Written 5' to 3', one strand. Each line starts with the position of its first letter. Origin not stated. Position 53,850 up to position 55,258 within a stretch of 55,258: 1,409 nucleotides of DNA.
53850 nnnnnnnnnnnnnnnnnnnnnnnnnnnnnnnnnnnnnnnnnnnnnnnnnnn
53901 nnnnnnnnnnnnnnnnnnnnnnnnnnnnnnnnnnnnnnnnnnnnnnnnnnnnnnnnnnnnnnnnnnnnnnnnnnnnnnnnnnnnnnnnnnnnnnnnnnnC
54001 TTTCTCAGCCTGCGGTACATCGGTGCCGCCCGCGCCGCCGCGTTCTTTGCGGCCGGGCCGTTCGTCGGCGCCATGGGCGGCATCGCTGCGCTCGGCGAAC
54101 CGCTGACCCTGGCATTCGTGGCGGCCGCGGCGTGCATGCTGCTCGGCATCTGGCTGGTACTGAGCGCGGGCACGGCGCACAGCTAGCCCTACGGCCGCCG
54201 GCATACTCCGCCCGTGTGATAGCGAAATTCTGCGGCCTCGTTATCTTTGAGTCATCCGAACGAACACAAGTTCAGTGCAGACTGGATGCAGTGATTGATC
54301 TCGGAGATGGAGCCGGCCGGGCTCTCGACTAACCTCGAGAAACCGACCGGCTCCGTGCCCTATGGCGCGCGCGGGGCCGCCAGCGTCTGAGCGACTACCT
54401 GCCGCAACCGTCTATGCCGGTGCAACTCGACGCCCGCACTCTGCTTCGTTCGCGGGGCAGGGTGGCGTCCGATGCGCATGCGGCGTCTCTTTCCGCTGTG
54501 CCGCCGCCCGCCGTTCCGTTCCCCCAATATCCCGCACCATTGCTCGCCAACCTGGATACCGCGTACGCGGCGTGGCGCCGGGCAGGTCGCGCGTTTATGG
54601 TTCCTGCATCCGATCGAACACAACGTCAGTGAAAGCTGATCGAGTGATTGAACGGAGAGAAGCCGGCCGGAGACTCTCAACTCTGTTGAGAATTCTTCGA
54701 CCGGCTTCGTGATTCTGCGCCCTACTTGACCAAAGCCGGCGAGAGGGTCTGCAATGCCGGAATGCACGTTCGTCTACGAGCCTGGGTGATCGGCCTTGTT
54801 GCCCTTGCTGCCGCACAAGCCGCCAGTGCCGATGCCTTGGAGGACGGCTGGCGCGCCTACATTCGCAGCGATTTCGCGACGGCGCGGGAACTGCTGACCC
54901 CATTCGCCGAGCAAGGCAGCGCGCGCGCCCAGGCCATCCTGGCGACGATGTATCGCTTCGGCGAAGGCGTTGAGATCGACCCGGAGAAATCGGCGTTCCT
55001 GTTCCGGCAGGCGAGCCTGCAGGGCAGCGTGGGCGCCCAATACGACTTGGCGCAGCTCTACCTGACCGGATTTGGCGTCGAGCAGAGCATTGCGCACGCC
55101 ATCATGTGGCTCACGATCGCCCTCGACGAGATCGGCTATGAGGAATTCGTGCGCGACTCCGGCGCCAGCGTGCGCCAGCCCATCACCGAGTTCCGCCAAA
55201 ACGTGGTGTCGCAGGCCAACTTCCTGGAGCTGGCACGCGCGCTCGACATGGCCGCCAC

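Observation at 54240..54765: Two diverged copies of a ~110-nt element that keep a nested hairpin by compensatory changes, each upstream of an ATGCCGG start context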

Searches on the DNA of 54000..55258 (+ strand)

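Call 3: search_rna_families(source=window, start=54000, end=55258, threshold=evalue, max_evalue=10, show_alignments=3)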
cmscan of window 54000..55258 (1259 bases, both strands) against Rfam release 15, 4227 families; matches with E-value up to 10: 8.
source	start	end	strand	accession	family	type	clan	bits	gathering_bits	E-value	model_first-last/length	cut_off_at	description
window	54299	54368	-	RF03819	mir-Ro6-3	Gene; miRNA;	-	24.7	79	0.28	1-72/72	no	mir-Ro6-3 microRNA precursor family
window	54305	54357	-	RF03197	mir-4887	Gene; miRNA;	-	20.9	70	0.73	1-87/87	no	mir-4887 microRNA precursor family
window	54314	54349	-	RF03934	mir-m107-1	Gene; miRNA;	-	19.4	83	1.5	1-65/65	no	mir-m107-1 microRNA precursor family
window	54299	54368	+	RF03819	mir-Ro6-3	Gene; miRNA;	-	19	79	5.7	1-72/72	no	mir-Ro6-3 microRNA precursor family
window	54314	54349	+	RF03934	mir-m107-1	Gene; miRNA;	-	17.2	83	5.2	1-65/65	no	mir-m107-1 microRNA precursor family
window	54306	54357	-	RF03170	c-di-GMP-II-GCG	Cis-reg; riboswitch;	CL00127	16.9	47.9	9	1-85/85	no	c-di-GMP-II-GCG riboswitch aptamer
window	54990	55103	+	RF01629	ceN39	Gene; snRNA; snoRNA; HACA-box;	-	14.5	35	4.5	1-131/131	no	Nematode snoRNA ceN39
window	54300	54396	-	RF02505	Atu_L6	Gene; sRNA;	-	13.1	100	5.6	1-124/124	no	Rhizobiales sRNA Atu_L6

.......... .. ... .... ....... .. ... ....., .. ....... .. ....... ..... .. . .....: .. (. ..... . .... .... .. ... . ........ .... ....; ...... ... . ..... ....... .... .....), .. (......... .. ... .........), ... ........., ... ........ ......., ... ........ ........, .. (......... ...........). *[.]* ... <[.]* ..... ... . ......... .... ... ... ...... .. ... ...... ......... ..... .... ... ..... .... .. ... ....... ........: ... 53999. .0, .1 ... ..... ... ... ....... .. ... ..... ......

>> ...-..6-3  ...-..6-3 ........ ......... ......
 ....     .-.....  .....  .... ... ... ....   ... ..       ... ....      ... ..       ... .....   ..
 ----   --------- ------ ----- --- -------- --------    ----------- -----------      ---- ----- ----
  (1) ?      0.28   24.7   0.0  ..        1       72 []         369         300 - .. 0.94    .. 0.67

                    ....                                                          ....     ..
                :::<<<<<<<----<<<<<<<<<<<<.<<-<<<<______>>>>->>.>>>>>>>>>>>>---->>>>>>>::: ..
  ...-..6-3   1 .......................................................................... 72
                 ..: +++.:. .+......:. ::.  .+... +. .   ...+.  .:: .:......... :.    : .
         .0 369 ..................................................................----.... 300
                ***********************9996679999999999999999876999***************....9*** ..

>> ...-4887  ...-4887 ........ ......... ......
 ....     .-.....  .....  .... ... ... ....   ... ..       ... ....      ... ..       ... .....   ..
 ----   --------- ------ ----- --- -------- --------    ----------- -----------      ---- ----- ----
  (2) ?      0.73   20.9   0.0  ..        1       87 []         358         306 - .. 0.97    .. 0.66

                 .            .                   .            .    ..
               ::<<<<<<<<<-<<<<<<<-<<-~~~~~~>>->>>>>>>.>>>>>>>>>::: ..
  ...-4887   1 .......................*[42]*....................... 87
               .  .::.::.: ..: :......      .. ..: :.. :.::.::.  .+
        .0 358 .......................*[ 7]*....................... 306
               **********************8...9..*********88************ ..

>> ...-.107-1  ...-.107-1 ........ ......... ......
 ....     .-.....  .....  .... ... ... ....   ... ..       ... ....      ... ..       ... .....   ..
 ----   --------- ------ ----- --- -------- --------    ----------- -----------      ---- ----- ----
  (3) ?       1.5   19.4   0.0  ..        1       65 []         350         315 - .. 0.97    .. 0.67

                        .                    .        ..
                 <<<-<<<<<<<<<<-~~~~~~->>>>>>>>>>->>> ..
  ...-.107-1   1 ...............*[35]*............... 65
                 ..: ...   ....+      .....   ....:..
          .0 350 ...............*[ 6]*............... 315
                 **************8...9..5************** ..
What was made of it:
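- On Any Rfam 15 family (riboswitches, sRNAs, ribozymes, leaders, ROSE and others): The region at E<=10 gave only spurious microRNA-hairpin matches on P2, at 17-25 bits against thresholds of 48-83 (call 3).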

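Call 46: build_rna_model(alignment_id=A3, structure=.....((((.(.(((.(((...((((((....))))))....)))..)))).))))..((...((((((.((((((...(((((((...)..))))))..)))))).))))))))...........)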
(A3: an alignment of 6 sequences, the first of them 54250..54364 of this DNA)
Model R1 built from alignment A3 (6 sequences, 126 columns); structure: as given.
model positions 117; base pairs 38; branch points 1; effective number of sequences 1.19; information 0.59 bits per position. Calibrated on 0.2 Mb of random sequence (short: E-values are rough).
structure used (alignment columns):
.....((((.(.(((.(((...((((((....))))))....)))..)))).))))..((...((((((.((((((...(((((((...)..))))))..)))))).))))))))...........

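Call 47: search_with_rna_model(model_id=R1, sources=[window, L001, L002, L003, L009, L010, L011, L014, L015, L016, L017, L018, L021, L022, L023, L024, L025, L026, L027, L028, L029, L033, L034, L008, L030, L031, L032], max_evalue=10, make_alignment=true)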
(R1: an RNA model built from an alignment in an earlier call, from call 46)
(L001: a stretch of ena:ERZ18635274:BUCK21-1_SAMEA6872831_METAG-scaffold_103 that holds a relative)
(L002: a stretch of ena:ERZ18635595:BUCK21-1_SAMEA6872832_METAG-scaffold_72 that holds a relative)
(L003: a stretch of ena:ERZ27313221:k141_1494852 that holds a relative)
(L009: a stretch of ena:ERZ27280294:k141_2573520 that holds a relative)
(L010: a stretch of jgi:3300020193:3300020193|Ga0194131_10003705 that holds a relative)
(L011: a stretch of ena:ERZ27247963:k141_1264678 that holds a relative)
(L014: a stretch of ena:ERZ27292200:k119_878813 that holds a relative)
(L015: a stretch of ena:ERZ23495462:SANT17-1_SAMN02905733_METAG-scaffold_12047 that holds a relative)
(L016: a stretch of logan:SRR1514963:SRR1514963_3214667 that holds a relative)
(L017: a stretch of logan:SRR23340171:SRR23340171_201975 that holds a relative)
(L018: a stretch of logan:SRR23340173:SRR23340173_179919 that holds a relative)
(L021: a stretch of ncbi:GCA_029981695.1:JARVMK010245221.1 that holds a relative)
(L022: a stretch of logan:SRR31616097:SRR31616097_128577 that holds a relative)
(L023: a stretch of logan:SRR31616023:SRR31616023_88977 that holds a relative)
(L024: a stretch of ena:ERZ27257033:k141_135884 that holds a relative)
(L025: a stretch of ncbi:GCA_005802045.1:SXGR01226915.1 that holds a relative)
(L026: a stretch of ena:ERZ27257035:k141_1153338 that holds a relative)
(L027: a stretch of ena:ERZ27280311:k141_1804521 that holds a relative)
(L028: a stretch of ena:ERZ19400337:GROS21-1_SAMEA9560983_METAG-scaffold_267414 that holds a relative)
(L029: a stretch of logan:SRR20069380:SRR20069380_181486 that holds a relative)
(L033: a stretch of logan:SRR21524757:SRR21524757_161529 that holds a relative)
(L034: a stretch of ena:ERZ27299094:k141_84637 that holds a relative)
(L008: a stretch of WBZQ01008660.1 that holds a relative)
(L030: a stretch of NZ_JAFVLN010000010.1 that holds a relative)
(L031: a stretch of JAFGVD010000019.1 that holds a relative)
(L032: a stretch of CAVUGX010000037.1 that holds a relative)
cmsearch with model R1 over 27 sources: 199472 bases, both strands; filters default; matches with E-value up to 10: 34.
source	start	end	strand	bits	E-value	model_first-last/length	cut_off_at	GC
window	54604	54718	+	127.2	7.4e-30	1-117/117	no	0.52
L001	11303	11417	+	126.5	1.1e-29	1-117/117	no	0.53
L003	7836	7950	+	126.5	1.1e-29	1-117/117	no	0.53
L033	10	124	+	126.1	1.4e-29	1-117/117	no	0.51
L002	11303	11416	+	119.7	5.6e-28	1-117/117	no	0.53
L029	22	141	+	100.2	4.9e-23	1-117/117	no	0.57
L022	987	1104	+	91.9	6e-21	1-117/117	no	0.52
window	54250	54365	+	89.2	2.9e-20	1-117/117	no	0.58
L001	10949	11064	+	89.2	2.9e-20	1-117/117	no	0.58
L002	10949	11064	+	89.2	2.9e-20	1-117/117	no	0.58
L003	7482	7597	+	89.2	2.9e-20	1-117/117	no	0.58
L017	2174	2296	+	87.2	9.4e-20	1-117/117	no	0.53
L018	1871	1993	+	87.2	9.4e-20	1-117/117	no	0.53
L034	120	237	+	86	1.8e-19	1-117/117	no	0.52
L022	792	909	+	78.8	1.2e-17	1-117/117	no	0.58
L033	54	126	-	28.3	7.1e-05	1-117/117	no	0.53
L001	11358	11407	-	27.1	0.00014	57-106/117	no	0.56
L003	7891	7940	-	27.1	0.00014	57-106/117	no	0.56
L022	1044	1094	-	25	0.00048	57-106/117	no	0.49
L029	79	130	-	24.9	0.00052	57-106/117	no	0.56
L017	2226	2313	-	23.4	0.0012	1-117/117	no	0.65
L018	1923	2010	-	23.4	0.0012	1-117/117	no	0.65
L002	11358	11406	-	20.6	0.006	57-106/117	no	0.57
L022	851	898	-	19.4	0.013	57-106/117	no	0.69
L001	11000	11081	-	18.9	0.016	1-117/117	no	0.72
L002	11000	11081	-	18.9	0.016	1-117/117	no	0.72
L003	7533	7614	-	18.9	0.016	1-117/117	no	0.72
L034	177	226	-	14.8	0.18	57-106/117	no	0.5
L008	1070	1130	+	11.7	1.1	1-117/117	no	0.51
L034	1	44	+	11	1.7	70-117/117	5'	0.57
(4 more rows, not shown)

Alignment A5: 34 matches aligned to the model, 184 columns, each read 5' to 3' on its own strand. Consensus structure (alignment columns), stored with it:
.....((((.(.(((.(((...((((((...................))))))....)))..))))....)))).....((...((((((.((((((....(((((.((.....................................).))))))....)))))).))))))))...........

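Call 52: search_with_rna_model(model_id=R1, sources=[window, L001, L002, L017, L022, L029, L033, L034], max_evalue=1e-12, make_alignment=true)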
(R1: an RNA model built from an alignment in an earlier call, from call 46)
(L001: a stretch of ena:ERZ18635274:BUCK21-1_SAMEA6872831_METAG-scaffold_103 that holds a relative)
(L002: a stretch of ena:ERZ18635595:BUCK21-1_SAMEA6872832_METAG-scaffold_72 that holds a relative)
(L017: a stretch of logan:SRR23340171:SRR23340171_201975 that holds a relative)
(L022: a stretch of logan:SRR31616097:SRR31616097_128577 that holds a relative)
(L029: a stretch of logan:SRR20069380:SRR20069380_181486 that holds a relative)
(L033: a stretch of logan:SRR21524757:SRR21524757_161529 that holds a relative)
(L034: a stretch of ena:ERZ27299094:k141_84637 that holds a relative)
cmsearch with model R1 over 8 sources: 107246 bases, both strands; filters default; matches with E-value up to 1e-12: 12.
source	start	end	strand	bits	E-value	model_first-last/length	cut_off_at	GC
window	54604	54718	+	127.2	4e-30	1-117/117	no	0.52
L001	11303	11417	+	126.5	5.9e-30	1-117/117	no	0.53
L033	10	124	+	126.1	7.3e-30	1-117/117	no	0.51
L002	11303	11416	+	119.7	3e-28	1-117/117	no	0.53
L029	22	141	+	100.2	2.6e-23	1-117/117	no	0.57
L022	987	1104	+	91.9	3.2e-21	1-117/117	no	0.52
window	54250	54365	+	89.2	1.6e-20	1-117/117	no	0.58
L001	10949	11064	+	89.2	1.6e-20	1-117/117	no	0.58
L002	10949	11064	+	89.2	1.6e-20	1-117/117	no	0.58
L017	2174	2296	+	87.2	5.1e-20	1-117/117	no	0.53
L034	120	237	+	86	9.9e-20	1-117/117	no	0.52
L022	792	909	+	78.8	6.5e-18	1-117/117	no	0.58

Alignment A6: 12 matches aligned to the model, 131 columns, each read 5' to 3' on its own strand. Consensus structure (alignment columns), stored with it:
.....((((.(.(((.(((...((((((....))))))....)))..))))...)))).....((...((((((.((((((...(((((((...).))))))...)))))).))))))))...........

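Call 56: search_dna_similar(query=window:54240-54730:+, collection=plasmids, mode=distant, max_evalue=0.01)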
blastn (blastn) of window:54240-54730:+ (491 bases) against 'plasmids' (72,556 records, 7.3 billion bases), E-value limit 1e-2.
No match.

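Call 57: search_dna_similar(query=window:54240-54730:+, collection=phages, mode=distant, max_evalue=0.01)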
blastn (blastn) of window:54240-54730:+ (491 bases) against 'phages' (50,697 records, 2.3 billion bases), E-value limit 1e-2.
No match.

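Call 75: build_rna_model(alignment_id=A6)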
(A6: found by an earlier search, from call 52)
Model R2 built from alignment A6 (12 sequences, 131 columns); structure: stored with the alignment.
model positions 117; base pairs 38; branch points 1; effective number of sequences 1.12; information 0.59 bits per position. Calibrated on 0.2 Mb of random sequence (short: E-values are rough).
structure used (alignment columns):
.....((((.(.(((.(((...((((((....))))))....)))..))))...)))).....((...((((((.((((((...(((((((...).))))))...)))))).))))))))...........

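Call 76: search_with_rna_model(model_id=R2, source=window, filters=off, max_evalue=1)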
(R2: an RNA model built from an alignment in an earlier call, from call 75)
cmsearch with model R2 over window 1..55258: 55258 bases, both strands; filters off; matches with E-value up to 1: 9.
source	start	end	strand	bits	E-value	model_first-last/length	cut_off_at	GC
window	54604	54718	+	122.1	4.5e-30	1-117/117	no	0.52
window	54250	54365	+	101.1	1.3e-24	1-117/117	no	0.58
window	54659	54708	-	27.9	1.7e-05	57-106/117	no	0.56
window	54299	54382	-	24.3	0.00014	1-117/117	no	0.71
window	23614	23708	+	13.7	0.086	1-117/117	no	0.74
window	29321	29403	+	10.2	0.69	1-117/117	no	0.61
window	5592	5676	-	10.1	0.73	1-117/117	no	0.74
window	11032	11128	-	9.8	0.88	1-117/117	no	0.68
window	37115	37242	-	9.7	0.91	1-117/117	no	0.66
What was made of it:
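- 54254..54360 (+): Copy A (A-type RNA). Predicted +1 at A 54254, P1 at 54255-54305 (tip loop GCAG), P2 at 54307-54356, and a short tail. The covariance model scores 89-101 bits, E about 1e-20 to 1e-24 (calls 47, 76).
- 54608..54715 (+): Copy B (B-type RNA). Predicted +1 at A 54608, P1 at 54609-54656 (GNRA tip loop GAAA), P2 at 54659-54708, and the tail GUGAUUC. The covariance model scores 122-127 bits (calls 47, 76).
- On Dispersed repeat (REP/BIME, RIME, MITE): The model with filters off found 2 copies in 55 kb, with the next hit at 13.7 bits (call 76).
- Not a repeat family: with filters off, the model finds only these two copies in 55 kb, and the next hit scores 13.7 bits (call 76).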

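Call 77: search_with_rna_model(model_id=R2, sources=[L001, L009, L010, L014, L017, L021, L022, L024, L026, L027, L028, L029, L034], filters=off, max_evalue=1)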
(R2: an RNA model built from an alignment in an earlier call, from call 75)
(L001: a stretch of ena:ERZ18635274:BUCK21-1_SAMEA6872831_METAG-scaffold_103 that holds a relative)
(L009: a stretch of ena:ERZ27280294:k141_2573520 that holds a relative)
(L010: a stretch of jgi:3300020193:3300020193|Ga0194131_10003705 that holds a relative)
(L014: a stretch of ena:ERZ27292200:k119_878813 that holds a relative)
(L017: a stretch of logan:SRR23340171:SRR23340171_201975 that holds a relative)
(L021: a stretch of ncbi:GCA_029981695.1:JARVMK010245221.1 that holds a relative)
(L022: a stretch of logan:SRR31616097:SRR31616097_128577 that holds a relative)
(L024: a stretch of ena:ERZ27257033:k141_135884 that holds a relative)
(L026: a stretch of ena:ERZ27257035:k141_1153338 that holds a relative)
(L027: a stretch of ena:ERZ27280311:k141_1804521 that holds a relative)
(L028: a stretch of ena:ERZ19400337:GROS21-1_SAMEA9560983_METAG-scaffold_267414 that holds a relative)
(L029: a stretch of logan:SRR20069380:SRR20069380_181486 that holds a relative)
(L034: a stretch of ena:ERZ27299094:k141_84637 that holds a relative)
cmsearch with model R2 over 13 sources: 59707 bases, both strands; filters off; matches with E-value up to 1: 25.
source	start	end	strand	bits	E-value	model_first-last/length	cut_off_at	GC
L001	11303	11417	+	120.6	1.2e-29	1-117/117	no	0.53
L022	987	1105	+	109.7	8.1e-27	1-117/117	no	0.52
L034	120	237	+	102.9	4.9e-25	1-117/117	no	0.52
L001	10949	11064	+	101.1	1.4e-24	1-117/117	no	0.58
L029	22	141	+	100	2.7e-24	1-117/117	no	0.57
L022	792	909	+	96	3.1e-23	1-117/117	no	0.58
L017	2174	2296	+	91.4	4.8e-22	1-117/117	no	0.53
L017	2224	2327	-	28.2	1.5e-05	1-117/117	no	0.65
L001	11358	11407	-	27.9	1.8e-05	57-106/117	no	0.56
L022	1035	1169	-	26.8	3.4e-05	1-117/117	no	0.59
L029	79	130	-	24.5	0.00014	57-106/117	no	0.56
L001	10998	11081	-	24.3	0.00015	1-117/117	no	0.71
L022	851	898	-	23.2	0.00029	57-106/117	no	0.69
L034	177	226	-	16.6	0.016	57-106/117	no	0.5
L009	1930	2030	+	15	0.042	1-117/117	no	0.74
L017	1871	1952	+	14.2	0.068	1-117/117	no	0.73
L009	6035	6142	-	12.5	0.19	1-117/117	no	0.72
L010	2786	2851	+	10.7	0.55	1-117/117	no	0.67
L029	162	255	-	10.7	0.56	1-117/117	no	0.68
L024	2384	2491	-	10.6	0.57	1-117/117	no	0.65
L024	4420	4490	+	10.6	0.59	1-117/117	no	0.72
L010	2508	2583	-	10.6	0.59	1-117/117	no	0.61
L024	4260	4365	-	10.5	0.62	1-117/117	no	0.68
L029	783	915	+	10.1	0.8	1-117/117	no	0.72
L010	3075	3153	-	9.9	0.89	1-117/117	no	0.75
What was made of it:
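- On Dispersed repeat (REP/BIME, RIME, MITE): No copy was found in the roughly 9 kb further downstream (L001) or in orthologous loci that lack the element (call 77).
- Minus-strand model hits score at most 28 bits, against 79-127 bits on the plus strand (calls 47, 76, 77). All copies share one orientation and one locus type (call 77).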
